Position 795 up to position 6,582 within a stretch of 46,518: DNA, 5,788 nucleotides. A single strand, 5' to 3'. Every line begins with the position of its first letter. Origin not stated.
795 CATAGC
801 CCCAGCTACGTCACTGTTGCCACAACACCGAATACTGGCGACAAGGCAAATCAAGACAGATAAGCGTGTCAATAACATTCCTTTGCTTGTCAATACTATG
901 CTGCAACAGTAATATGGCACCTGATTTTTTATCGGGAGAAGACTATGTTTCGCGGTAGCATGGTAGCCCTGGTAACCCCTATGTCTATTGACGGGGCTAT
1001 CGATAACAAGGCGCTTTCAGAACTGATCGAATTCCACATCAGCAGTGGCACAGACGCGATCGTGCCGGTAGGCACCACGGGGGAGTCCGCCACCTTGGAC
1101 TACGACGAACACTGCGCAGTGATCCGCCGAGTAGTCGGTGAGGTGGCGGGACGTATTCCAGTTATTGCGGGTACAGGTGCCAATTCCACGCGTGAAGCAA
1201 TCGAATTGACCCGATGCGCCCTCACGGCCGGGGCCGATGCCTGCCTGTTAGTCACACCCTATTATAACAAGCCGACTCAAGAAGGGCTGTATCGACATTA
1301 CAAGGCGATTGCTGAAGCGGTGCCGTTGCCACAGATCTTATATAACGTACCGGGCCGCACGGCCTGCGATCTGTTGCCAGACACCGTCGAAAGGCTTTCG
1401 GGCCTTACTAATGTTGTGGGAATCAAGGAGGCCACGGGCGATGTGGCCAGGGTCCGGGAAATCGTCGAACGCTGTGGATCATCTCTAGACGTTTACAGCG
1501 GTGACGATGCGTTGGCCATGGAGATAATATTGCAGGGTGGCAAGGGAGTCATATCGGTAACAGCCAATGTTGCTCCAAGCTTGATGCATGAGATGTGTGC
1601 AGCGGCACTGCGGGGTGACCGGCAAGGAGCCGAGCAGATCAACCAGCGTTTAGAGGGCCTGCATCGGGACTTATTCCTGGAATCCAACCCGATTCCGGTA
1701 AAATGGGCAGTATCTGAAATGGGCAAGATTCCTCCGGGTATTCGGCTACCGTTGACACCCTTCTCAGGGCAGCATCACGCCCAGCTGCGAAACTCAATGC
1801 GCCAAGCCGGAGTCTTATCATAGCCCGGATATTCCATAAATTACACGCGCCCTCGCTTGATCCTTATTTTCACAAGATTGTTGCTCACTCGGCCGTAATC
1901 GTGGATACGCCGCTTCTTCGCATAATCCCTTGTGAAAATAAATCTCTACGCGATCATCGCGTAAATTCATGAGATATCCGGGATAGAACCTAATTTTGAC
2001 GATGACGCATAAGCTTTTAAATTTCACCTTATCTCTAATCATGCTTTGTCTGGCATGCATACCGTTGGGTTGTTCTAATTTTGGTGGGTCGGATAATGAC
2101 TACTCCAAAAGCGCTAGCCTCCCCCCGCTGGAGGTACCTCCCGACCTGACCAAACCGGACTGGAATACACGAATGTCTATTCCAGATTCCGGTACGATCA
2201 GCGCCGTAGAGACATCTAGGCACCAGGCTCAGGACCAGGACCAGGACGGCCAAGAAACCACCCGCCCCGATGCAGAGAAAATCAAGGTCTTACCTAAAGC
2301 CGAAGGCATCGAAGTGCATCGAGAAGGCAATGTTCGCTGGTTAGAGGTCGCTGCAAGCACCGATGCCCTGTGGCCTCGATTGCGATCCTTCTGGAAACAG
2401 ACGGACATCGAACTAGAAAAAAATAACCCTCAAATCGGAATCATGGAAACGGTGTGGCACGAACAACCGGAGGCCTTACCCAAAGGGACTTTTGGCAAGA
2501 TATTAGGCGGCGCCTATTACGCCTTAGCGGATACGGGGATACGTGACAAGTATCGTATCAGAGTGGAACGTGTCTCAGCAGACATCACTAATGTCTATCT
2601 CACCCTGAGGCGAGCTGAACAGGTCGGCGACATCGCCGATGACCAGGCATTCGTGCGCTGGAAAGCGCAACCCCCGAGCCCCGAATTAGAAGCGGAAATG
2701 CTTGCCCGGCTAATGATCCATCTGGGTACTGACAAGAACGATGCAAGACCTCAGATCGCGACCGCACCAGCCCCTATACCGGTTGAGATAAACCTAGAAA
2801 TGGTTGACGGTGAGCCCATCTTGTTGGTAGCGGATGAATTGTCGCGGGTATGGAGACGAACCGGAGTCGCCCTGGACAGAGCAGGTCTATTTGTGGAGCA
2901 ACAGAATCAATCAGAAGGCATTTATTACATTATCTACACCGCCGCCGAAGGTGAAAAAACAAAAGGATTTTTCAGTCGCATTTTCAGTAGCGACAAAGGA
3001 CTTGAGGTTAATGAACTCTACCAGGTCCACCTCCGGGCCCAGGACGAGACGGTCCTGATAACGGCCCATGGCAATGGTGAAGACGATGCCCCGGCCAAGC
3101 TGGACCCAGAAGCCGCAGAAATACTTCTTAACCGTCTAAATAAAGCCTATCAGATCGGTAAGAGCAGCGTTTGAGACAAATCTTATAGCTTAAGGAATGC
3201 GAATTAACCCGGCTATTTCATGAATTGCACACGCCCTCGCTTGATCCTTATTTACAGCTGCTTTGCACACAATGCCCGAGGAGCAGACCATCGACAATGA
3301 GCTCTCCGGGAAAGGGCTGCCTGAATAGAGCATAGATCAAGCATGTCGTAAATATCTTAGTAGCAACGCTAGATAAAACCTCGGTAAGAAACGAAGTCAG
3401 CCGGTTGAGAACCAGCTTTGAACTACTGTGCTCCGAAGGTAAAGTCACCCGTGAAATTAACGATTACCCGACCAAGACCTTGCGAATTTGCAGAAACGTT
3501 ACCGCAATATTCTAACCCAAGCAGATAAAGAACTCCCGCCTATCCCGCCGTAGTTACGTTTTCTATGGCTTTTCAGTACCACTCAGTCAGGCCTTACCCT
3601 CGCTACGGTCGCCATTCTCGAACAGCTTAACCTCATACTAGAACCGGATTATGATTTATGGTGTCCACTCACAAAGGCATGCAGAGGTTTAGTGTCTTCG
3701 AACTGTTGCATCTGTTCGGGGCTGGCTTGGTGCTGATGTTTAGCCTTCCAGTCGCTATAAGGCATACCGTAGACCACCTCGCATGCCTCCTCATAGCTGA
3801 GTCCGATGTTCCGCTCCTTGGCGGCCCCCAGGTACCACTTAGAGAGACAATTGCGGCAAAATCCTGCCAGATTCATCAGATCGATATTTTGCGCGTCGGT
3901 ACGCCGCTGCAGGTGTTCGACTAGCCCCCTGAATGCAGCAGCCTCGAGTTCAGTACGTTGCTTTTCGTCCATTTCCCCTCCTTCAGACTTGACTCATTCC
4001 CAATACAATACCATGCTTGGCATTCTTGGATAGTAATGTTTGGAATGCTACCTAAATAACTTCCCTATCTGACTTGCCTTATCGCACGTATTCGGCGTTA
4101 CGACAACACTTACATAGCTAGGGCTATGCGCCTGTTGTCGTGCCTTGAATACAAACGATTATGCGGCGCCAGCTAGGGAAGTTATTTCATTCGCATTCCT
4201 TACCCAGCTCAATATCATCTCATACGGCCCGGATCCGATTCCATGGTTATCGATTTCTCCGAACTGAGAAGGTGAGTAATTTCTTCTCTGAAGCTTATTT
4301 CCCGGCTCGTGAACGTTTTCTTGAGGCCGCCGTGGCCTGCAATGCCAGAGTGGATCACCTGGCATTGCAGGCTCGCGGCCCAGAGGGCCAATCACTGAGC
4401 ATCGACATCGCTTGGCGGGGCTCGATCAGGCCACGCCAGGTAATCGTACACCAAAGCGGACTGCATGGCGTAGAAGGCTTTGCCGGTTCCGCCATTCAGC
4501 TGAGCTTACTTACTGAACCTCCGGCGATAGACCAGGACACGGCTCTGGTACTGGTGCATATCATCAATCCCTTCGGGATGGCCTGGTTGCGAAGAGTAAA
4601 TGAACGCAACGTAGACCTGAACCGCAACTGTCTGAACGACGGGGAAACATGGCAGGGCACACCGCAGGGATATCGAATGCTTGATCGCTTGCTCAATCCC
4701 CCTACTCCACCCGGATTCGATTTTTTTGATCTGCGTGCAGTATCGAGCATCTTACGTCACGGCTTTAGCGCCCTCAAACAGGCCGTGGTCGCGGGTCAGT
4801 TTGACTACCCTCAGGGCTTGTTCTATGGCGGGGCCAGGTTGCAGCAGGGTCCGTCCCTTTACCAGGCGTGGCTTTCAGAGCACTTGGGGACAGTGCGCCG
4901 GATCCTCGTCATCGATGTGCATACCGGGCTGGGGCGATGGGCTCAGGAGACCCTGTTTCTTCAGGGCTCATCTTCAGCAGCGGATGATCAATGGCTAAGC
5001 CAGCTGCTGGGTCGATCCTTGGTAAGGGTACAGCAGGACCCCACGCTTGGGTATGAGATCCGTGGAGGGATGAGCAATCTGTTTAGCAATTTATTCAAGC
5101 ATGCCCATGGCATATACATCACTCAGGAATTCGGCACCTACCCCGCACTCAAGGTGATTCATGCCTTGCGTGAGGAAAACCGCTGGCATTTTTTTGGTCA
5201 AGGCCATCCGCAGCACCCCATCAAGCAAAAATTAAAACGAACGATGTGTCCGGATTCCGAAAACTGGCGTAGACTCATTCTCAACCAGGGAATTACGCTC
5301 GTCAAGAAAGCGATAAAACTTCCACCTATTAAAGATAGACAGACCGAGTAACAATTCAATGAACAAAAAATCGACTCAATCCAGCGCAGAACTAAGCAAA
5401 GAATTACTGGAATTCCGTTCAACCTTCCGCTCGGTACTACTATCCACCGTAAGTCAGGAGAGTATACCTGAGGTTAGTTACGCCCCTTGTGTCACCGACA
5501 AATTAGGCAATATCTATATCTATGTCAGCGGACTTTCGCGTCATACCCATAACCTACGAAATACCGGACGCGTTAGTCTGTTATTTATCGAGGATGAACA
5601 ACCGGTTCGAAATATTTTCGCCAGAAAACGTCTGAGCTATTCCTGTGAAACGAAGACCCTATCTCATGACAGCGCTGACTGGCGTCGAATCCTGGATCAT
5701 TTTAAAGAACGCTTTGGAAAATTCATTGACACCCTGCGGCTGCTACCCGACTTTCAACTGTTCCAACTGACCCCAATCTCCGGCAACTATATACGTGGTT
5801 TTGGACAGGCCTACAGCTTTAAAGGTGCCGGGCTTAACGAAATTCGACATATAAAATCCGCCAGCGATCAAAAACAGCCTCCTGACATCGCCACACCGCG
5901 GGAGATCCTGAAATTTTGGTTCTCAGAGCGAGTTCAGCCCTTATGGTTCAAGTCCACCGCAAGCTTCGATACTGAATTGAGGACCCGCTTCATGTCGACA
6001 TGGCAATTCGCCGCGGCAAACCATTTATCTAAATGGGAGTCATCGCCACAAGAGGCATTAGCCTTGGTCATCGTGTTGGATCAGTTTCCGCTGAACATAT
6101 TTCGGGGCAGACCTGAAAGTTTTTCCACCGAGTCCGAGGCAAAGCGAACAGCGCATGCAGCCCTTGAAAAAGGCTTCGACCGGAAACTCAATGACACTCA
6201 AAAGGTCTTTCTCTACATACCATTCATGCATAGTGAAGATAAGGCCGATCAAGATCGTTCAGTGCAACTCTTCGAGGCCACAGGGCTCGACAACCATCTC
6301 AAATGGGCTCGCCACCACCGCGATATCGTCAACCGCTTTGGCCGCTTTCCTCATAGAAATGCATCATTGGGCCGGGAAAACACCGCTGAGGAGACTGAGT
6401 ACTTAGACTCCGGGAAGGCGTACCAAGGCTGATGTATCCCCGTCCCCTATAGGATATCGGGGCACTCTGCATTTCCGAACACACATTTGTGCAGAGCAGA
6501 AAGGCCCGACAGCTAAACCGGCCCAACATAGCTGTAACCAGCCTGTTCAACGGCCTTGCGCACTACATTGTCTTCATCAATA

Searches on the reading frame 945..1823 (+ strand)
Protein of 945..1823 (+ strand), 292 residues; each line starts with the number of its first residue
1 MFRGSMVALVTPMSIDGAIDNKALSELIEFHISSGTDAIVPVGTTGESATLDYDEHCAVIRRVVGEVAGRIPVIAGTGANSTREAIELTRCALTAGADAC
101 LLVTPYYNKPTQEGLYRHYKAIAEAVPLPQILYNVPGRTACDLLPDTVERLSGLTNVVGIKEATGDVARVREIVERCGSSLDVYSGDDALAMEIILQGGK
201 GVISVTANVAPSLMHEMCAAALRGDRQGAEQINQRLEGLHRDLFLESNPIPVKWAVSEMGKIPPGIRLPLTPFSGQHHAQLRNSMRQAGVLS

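Call 57: search_protein_families(library=pfam, proteins=[window:945-1823:+], max_evalue=0.00001)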
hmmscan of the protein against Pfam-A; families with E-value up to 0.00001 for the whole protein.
window:945-1823:+ (292 aa): 1 family
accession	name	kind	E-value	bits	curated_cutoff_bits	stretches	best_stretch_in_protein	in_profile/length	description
PF00701.28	DHDPS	-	3.8e-104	347.9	22.1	1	2-287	2-288/289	Dihydrodipicolinate synthetase family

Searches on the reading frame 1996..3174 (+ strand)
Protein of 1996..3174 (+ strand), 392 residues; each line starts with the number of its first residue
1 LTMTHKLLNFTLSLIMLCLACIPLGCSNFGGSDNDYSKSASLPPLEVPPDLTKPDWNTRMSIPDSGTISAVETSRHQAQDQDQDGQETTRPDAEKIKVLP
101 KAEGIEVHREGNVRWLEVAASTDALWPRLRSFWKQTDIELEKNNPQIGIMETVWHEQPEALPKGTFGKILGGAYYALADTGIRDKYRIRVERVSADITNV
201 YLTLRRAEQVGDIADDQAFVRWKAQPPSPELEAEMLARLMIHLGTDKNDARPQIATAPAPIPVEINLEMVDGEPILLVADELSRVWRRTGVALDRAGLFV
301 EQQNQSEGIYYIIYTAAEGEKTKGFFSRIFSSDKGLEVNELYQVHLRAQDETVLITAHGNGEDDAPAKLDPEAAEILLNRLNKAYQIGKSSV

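Call 57: search_protein_families(library=pfam, proteins=[window:1996-3174:+], max_evalue=0.00001)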
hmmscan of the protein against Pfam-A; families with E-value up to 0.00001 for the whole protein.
window:1996-3174:+ (392 aa): 1 family
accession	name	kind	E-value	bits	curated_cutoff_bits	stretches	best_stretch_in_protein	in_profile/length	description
PF06804.17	Lipoprotein_18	-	3.8e-30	105.4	25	1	35-361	1-303/323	NlpB/DapX lipoprotein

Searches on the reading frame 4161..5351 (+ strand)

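Call 57: search_protein_families(library=pfam, proteins=[window:4161-5351:+], max_evalue=0.00001)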
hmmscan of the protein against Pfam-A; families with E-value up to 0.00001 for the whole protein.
window:4161-5351:+ (396 aa): 1 family
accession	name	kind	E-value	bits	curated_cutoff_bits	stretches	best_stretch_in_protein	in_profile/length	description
PF10994.13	DUF2817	-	1.8e-83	281.3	23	1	42-376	1-341/341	Protein of unknown function (DUF2817)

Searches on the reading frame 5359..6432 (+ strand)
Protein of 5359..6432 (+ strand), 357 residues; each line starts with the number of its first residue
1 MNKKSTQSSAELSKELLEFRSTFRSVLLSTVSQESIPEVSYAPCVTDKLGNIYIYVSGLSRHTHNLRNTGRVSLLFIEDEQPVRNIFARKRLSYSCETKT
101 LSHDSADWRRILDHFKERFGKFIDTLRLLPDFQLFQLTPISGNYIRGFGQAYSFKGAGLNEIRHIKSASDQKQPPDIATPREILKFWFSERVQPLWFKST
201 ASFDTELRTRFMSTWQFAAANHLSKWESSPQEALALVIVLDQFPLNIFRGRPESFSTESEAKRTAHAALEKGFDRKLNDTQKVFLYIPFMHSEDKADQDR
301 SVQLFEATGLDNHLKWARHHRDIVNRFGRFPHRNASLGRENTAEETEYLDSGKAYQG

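Call 57: search_protein_families(library=pfam, proteins=[window:5359-6432:+], max_evalue=0.00001)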
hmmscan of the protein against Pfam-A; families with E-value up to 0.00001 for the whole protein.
window:5359-6432:+ (357 aa): 2 families
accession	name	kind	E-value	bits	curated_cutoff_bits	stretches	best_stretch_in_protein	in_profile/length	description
PF06041.17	DUF924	-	1.4e-59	201.6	27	1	183-352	1-179/180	Bacterial protein of unknown function (DUF924)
PF01243.27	PNPOx_N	-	6.7e-14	52.7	28.1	1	13-142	2-116/120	Pyridoxamine 5'-phosphate oxidase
